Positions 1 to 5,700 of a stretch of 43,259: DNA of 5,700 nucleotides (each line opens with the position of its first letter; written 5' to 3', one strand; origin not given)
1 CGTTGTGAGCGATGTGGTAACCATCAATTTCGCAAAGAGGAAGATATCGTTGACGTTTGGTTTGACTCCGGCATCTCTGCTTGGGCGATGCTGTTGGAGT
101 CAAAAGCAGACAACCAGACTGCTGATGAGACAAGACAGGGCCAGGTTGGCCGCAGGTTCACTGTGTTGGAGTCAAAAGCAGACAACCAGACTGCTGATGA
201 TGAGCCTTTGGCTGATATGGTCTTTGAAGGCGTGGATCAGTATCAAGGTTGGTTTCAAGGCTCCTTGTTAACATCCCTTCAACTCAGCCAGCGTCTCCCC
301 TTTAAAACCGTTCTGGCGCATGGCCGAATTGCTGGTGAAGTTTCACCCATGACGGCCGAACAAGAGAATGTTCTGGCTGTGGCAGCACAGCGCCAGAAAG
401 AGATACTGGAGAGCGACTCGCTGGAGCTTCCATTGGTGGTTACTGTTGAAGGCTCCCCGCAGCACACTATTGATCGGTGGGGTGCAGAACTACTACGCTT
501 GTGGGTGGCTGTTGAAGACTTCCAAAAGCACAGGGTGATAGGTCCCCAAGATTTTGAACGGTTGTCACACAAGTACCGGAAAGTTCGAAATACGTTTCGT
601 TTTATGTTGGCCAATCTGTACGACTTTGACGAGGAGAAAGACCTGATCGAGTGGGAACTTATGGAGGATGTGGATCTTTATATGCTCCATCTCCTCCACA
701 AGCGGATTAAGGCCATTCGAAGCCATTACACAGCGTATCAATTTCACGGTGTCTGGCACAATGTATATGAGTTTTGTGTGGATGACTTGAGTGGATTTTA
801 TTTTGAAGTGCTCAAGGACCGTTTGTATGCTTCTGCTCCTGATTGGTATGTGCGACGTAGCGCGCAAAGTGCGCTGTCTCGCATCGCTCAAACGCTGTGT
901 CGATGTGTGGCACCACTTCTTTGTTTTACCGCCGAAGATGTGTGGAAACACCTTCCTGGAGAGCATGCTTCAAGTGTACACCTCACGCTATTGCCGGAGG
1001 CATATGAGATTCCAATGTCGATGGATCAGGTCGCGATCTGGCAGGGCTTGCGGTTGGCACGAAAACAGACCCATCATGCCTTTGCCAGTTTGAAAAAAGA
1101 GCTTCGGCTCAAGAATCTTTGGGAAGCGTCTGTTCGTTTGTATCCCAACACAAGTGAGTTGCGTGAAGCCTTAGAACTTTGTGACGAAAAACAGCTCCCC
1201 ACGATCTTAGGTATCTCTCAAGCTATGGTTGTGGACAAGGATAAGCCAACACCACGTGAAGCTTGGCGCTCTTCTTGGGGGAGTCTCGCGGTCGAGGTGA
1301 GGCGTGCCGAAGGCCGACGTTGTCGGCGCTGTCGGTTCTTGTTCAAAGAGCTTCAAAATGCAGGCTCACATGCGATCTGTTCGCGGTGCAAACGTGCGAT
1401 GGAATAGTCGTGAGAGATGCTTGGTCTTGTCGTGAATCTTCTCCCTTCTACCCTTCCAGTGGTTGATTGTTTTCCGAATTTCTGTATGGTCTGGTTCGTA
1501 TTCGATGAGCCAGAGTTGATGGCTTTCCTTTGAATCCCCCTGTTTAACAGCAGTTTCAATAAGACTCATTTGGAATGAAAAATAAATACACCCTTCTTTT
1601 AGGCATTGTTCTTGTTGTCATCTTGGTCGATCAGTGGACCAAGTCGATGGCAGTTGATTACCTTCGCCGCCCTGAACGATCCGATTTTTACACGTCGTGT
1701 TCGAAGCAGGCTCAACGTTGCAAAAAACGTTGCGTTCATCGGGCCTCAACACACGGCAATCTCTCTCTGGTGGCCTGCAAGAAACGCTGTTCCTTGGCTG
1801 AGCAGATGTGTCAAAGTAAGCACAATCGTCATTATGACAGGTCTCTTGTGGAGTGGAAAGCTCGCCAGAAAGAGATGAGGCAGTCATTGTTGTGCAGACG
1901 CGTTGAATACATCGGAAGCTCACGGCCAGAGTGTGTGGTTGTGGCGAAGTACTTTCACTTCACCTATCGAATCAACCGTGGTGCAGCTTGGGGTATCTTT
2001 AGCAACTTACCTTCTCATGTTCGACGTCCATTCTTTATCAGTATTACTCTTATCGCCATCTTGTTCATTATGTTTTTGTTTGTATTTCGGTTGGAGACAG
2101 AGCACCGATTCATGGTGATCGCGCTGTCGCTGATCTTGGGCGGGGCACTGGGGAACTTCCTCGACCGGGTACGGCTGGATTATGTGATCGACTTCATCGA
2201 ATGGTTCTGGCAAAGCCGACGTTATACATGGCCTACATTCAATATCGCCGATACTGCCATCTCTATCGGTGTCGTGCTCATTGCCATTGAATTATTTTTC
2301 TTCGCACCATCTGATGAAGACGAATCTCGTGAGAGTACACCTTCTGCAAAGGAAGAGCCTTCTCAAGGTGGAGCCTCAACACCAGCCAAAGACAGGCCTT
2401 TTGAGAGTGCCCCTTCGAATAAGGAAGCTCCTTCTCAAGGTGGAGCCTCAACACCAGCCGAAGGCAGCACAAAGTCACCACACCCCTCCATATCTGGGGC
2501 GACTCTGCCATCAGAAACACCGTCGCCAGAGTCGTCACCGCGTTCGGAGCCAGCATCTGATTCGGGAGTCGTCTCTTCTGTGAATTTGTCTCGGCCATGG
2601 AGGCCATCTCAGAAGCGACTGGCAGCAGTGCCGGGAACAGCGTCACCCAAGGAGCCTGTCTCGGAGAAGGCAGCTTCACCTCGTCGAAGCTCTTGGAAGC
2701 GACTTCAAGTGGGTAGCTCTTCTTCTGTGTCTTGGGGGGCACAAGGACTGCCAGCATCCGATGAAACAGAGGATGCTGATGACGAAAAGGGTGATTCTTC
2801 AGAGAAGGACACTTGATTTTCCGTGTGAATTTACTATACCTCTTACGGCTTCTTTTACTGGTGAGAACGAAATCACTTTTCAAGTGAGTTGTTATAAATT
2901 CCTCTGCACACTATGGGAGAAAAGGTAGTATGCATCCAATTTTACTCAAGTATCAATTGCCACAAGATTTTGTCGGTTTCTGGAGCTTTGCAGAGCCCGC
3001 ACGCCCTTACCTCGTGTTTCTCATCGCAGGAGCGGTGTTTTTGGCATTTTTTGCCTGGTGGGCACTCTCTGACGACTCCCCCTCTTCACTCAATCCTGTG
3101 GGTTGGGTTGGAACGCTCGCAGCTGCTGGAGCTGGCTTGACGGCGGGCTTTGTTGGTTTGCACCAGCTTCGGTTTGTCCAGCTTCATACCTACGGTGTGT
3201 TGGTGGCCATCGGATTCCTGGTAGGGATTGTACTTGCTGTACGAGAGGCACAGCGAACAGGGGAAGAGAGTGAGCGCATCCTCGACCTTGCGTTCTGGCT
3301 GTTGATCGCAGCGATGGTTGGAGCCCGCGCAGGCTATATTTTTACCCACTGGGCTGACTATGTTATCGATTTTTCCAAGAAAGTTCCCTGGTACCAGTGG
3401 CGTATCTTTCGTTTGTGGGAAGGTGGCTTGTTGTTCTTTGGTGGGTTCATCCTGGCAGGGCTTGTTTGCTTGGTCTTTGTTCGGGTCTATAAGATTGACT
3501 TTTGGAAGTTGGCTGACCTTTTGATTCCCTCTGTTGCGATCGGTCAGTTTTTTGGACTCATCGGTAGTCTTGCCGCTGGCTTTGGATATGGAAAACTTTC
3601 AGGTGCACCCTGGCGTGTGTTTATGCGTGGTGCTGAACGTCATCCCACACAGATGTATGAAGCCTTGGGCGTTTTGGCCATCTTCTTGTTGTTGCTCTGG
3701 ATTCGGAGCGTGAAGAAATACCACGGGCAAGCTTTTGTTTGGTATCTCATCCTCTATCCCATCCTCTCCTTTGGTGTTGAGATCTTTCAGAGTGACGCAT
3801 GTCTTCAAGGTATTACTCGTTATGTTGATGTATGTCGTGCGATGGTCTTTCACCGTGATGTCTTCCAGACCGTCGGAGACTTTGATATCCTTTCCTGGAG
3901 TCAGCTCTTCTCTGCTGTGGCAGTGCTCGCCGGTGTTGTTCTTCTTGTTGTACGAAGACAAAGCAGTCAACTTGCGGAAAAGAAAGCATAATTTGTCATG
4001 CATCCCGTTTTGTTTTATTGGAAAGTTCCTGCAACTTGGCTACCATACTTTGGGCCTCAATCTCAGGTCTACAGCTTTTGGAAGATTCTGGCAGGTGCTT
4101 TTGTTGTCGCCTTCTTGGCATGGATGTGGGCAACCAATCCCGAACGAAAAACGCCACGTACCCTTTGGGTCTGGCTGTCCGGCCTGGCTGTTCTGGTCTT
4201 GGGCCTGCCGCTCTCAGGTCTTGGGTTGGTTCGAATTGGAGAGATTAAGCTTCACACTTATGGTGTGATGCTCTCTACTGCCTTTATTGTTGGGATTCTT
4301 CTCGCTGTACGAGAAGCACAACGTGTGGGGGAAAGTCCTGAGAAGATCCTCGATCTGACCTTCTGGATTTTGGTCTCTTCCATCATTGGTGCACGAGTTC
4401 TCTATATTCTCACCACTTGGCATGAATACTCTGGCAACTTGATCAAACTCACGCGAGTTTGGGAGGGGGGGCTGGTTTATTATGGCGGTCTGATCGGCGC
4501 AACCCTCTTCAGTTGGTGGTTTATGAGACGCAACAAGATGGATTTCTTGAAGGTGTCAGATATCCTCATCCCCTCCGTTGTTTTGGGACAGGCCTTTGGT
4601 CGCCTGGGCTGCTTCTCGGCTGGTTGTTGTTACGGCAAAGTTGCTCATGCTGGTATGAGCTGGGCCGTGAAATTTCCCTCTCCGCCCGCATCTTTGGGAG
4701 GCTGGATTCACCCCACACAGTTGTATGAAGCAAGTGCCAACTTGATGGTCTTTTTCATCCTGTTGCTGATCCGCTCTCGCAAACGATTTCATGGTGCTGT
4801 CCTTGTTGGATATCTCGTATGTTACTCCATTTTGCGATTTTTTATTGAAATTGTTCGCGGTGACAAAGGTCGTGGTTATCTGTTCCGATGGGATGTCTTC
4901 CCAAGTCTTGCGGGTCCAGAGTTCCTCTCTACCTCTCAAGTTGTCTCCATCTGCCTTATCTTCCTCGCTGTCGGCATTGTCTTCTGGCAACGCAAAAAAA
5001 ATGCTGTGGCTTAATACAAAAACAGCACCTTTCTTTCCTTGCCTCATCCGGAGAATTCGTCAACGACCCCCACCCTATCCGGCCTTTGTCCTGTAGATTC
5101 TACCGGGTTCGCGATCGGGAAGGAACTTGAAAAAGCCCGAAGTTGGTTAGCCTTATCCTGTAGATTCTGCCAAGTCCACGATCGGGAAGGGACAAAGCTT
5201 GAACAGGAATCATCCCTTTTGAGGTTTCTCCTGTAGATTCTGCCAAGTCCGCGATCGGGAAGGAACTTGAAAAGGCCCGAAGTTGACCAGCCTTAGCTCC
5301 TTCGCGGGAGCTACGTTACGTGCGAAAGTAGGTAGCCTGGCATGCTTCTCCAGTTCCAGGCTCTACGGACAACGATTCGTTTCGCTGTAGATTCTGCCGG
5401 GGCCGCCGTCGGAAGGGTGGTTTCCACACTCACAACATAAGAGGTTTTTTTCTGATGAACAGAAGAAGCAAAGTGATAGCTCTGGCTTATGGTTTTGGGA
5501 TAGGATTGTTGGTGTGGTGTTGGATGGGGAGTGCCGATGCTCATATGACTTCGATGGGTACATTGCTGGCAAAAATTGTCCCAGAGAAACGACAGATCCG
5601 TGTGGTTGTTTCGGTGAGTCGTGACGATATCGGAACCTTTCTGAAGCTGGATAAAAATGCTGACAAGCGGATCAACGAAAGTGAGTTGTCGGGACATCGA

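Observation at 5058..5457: Expanded repeat cassette with CRISPR-like spacing (35-bp units, 32/38-bp gaps) that terminates in the SD and ATG of the HupE-like gene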

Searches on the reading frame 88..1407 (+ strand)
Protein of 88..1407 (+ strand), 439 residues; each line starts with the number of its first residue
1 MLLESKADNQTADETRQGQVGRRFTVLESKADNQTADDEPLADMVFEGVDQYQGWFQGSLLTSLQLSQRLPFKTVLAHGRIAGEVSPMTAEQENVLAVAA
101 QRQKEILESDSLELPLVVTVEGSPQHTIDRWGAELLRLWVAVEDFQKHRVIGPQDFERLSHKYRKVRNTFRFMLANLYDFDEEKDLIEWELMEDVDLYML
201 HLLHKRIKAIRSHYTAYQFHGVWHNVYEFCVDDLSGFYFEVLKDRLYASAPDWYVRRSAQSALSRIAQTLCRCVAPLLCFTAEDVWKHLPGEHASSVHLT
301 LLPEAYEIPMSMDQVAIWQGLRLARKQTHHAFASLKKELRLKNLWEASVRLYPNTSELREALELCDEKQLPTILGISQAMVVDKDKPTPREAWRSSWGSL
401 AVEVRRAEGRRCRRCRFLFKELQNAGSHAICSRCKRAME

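Call 14: search_protein_families(library=pfam, proteins=[window:88-1407:+])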
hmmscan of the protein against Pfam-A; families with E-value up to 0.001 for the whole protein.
window:88-1407:+ (439 aa): 2 families
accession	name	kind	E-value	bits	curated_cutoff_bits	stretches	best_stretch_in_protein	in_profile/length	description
PF08264.19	Anticodon_1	-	1.1e-24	87.5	25.1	1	196-349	1-146/148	Anticodon-binding domain of tRNA ligase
PF00133.28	tRNA-synt_1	-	2.1e-10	40.4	22.7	1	33-144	320-406/414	tRNA synthetases class I (I, L, M and V)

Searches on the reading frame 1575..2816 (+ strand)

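Call 14: search_protein_families(library=pfam, proteins=[window:1575-2816:+])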
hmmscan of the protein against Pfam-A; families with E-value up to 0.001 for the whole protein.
window:1575-2816:+ (413 aa): 1 family
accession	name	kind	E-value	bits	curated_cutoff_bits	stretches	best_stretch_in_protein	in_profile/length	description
PF01252.23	Peptidase_A8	-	5.6e-36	124.3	25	1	121-242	27-142/142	Signal peptidase (SPase) II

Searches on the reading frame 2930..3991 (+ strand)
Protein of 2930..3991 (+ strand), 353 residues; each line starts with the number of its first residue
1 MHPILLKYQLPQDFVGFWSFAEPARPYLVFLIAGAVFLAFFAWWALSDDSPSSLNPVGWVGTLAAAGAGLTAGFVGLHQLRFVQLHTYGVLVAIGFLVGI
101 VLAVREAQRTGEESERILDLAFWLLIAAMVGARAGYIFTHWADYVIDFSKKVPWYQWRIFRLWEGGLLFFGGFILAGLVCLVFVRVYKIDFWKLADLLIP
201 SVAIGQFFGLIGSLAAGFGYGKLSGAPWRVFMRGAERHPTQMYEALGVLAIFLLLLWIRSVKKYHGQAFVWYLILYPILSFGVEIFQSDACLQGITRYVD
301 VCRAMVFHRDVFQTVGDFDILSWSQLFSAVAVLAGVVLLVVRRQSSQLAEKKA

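Call 14: search_protein_families(library=pfam, proteins=[window:2930-3991:+])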
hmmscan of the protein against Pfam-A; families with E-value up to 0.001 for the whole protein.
window:2930-3991:+ (353 aa): 1 family
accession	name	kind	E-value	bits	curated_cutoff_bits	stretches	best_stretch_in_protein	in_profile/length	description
PF01790.23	LGT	-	7.7e-49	166.6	24.9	1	79-340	5-239/240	Prolipoprotein diacylglyceryl transferase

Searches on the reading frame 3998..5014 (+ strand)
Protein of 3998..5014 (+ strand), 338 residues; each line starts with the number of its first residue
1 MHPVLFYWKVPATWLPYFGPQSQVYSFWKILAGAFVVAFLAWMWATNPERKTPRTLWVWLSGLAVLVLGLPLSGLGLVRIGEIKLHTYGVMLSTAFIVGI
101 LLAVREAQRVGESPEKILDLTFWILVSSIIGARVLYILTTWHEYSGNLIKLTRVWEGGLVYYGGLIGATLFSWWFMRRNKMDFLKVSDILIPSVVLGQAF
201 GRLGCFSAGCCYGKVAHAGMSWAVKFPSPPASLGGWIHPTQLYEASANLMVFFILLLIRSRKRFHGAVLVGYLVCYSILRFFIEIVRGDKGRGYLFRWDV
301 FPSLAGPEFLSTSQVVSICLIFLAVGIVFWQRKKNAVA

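Call 14: search_protein_families(library=pfam, proteins=[window:3998-5014:+])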
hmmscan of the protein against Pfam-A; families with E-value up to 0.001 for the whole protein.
window:3998-5014:+ (338 aa): 1 family
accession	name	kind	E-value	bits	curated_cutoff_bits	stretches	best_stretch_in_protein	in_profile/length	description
PF01790.23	LGT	-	2.2e-64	217.5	24.9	1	77-330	3-240/240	Prolipoprotein diacylglyceryl transferase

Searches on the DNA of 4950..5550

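Call 7: search_rna_families(source=window, start=4950, end=5550, threshold=evalue, max_evalue=10, show_alignments=3)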
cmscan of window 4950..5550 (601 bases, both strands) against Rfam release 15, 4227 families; matches with E-value up to 10: 3.
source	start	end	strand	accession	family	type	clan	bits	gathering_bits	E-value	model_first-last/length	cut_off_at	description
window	5233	5467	+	RF02033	HEARO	Gene;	-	30.8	83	0.00015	1-211/211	no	HNH endonuclease-associated RNA and ORF (HEARO) RNA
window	4980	5055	+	RF00994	mir-1255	Gene; miRNA;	-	16.3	63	2.3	1-67/67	no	mir-1255 microRNA precursor family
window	5334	5362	+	RF01746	mraW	Cis-reg;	-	13.4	50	9.8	38-66/107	no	mraW RNA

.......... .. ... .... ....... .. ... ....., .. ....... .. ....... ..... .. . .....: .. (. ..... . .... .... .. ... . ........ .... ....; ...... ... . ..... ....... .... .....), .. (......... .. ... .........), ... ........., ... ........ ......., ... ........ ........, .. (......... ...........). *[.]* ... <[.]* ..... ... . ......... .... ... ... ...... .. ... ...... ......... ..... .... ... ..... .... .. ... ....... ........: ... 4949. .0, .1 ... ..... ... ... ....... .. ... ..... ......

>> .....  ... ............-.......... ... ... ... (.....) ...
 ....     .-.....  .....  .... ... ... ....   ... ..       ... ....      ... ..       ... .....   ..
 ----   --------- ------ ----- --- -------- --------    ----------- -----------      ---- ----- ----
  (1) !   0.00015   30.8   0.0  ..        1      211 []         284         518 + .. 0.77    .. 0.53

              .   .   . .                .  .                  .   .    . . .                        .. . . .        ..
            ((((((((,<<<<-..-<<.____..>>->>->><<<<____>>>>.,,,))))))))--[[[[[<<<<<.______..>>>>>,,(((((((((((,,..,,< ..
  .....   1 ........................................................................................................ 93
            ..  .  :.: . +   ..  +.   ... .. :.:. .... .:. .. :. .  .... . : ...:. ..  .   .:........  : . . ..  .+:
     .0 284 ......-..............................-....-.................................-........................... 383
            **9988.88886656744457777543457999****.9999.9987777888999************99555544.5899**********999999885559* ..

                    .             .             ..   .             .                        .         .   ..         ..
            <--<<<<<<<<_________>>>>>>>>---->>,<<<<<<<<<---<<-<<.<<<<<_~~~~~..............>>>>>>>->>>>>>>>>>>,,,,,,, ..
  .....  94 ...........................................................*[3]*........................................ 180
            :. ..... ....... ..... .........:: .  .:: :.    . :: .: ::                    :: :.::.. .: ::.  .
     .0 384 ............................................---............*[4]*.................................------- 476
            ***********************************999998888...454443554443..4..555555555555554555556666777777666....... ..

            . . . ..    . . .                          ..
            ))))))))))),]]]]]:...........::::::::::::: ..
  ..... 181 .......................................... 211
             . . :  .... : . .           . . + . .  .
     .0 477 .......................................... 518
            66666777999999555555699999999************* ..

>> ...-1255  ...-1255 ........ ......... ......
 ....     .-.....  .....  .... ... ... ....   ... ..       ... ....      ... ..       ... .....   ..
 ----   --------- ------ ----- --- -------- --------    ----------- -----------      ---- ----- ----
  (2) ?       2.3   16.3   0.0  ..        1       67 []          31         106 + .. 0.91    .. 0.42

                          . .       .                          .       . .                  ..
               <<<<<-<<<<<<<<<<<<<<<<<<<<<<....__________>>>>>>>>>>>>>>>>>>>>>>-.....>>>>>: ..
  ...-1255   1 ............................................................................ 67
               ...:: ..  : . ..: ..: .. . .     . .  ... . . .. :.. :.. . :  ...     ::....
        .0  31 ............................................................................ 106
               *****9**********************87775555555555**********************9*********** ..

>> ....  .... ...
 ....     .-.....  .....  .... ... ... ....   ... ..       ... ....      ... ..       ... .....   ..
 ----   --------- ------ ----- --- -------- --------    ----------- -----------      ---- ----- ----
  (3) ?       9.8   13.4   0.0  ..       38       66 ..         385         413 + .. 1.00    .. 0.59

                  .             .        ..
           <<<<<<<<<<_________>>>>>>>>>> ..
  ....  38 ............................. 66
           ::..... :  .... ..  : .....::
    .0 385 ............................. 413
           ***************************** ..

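Call 32: search_rna_families(source=window, start=5040, end=5330, threshold=evalue, max_evalue=10, show_alignments=3)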
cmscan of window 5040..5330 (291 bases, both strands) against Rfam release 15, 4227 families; matches with E-value up to 10: 2.
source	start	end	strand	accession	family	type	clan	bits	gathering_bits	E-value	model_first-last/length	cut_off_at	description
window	5233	5330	+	RF02033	HEARO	Gene;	-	17.1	83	0.15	1-93/211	3'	HNH endonuclease-associated RNA and ORF (HEARO) RNA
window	5227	5330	+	RF02267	Vax2os1_2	Gene; lncRNA;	-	7.5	55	0.29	1-106/466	3'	Vax2os1 conserved region 2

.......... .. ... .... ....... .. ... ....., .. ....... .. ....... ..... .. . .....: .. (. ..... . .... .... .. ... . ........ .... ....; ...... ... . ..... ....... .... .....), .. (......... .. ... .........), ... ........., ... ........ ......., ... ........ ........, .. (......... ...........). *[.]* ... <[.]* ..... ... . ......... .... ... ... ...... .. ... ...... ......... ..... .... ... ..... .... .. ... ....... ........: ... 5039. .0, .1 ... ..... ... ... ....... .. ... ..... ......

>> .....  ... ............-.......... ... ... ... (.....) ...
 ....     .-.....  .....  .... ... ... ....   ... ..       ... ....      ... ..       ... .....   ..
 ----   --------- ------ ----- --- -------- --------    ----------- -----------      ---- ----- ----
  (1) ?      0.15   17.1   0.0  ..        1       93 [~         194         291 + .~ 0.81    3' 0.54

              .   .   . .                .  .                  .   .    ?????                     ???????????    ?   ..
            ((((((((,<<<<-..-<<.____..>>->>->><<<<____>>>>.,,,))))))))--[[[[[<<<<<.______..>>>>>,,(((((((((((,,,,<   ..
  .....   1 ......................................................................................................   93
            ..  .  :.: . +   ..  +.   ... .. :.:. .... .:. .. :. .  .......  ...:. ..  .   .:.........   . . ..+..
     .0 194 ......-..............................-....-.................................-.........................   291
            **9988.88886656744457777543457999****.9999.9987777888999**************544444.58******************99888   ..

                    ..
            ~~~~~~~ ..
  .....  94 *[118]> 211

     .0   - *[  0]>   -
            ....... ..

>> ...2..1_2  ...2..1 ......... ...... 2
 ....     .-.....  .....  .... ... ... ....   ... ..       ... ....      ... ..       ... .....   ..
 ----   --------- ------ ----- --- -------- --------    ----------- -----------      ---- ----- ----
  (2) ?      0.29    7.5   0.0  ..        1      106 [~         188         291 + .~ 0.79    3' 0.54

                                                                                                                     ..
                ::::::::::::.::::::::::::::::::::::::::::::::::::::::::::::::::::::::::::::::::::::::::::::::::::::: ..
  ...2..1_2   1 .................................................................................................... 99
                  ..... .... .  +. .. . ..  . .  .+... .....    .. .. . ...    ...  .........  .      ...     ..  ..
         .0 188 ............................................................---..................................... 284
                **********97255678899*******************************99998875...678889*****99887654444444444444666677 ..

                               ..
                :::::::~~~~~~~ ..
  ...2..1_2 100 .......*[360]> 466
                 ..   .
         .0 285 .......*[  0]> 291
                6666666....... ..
